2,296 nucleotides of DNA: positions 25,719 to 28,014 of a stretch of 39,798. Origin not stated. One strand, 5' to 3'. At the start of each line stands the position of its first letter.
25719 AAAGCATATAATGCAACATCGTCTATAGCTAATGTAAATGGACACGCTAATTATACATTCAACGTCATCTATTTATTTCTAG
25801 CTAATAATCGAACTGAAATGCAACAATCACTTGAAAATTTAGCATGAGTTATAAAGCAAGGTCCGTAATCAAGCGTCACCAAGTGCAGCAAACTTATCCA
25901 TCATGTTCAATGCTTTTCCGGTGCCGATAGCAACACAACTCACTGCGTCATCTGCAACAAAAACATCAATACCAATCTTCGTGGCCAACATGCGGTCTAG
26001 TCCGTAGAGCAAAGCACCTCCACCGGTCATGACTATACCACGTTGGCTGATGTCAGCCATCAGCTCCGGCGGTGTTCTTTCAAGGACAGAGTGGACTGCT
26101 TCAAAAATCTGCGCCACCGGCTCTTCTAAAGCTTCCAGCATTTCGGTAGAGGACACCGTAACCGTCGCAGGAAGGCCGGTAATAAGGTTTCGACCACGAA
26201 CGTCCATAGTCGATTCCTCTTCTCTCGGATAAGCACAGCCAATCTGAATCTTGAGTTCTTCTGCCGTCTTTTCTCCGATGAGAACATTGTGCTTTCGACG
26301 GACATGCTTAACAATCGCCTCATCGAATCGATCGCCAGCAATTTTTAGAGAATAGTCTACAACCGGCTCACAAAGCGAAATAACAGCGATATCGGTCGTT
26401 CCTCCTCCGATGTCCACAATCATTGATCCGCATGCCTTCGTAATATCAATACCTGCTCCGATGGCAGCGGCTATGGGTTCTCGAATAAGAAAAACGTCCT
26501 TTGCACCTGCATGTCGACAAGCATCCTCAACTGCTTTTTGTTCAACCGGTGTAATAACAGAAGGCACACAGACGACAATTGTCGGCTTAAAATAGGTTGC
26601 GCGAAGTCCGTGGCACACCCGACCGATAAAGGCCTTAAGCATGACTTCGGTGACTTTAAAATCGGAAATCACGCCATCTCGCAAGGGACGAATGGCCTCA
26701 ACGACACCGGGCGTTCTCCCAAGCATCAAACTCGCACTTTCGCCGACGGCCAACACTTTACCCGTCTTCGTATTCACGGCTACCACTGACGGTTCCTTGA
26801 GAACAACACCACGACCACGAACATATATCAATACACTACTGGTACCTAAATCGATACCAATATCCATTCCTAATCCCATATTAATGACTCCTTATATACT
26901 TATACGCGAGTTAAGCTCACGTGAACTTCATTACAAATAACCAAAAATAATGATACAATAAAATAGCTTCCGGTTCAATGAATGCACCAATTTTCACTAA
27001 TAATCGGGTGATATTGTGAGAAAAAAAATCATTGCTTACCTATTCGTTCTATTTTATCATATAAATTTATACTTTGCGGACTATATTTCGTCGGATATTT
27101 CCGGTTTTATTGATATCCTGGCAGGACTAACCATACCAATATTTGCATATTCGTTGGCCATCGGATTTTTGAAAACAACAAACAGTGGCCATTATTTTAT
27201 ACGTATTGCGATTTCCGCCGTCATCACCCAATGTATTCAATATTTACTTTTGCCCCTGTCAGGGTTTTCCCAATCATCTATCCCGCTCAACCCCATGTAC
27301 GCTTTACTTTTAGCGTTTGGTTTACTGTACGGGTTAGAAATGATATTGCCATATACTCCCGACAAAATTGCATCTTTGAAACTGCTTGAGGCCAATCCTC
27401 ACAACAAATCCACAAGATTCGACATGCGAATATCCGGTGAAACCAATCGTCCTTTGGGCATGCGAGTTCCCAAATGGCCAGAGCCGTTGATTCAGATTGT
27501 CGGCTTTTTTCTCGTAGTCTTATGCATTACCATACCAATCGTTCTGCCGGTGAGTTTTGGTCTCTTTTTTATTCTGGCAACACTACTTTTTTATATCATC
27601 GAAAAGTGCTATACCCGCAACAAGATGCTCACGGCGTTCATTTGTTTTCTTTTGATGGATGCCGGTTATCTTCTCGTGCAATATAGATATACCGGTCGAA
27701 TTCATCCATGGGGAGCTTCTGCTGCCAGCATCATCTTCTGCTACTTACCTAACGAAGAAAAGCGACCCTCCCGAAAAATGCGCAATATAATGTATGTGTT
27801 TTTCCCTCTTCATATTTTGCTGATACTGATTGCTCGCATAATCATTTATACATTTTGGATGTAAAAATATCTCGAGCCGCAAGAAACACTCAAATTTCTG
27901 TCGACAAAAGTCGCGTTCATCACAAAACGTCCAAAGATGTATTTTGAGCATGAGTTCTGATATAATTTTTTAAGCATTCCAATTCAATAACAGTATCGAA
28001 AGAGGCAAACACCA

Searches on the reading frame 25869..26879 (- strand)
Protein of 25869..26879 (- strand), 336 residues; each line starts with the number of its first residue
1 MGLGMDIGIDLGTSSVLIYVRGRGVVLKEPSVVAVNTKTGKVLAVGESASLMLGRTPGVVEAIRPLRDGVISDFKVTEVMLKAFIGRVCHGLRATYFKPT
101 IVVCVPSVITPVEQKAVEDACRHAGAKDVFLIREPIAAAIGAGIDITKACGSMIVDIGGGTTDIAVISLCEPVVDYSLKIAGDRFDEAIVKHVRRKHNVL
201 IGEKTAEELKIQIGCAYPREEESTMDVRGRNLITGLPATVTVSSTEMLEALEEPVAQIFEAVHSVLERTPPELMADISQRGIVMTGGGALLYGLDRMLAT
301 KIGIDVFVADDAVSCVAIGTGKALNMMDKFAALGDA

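Call 15: search_protein_families(library=pfam, proteins=[window:25869-26879:-], max_evalue=0.0001)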
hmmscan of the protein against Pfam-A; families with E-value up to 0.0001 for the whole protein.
window:25869-26879:- (336 aa): 3 families
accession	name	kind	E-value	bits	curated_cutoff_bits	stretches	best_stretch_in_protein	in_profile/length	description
PF06723.19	MreB_Mbl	-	2e-136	454.6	27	1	6-330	3-325/327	MreB/Mbl protein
PF00012.26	HSP70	-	1.2e-12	47.4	20.6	1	101-197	136-238/599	Hsp70 protein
PF14450.12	FtsA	-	6.4e-08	33.5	31.8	1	154-308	2-109/127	Cell division protein FtsA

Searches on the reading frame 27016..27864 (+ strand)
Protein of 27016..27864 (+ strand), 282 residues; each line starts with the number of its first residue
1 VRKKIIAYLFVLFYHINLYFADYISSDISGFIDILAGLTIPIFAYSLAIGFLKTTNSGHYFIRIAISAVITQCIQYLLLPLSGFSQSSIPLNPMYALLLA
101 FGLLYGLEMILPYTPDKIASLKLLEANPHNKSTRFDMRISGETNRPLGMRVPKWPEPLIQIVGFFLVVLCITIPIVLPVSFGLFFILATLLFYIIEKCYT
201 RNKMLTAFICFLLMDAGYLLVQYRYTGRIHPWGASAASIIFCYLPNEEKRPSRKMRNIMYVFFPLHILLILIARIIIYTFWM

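Call 15: search_protein_families(library=pfam, proteins=[window:27016-27864:+], max_evalue=0.0001)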
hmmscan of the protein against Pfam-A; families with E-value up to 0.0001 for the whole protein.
window:27016-27864:+ (282 aa): 1 family
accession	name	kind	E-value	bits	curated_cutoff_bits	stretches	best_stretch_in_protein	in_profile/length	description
PF05857.17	TraX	-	3.2e-12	47.3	25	1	4-108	6-103/217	TraX protein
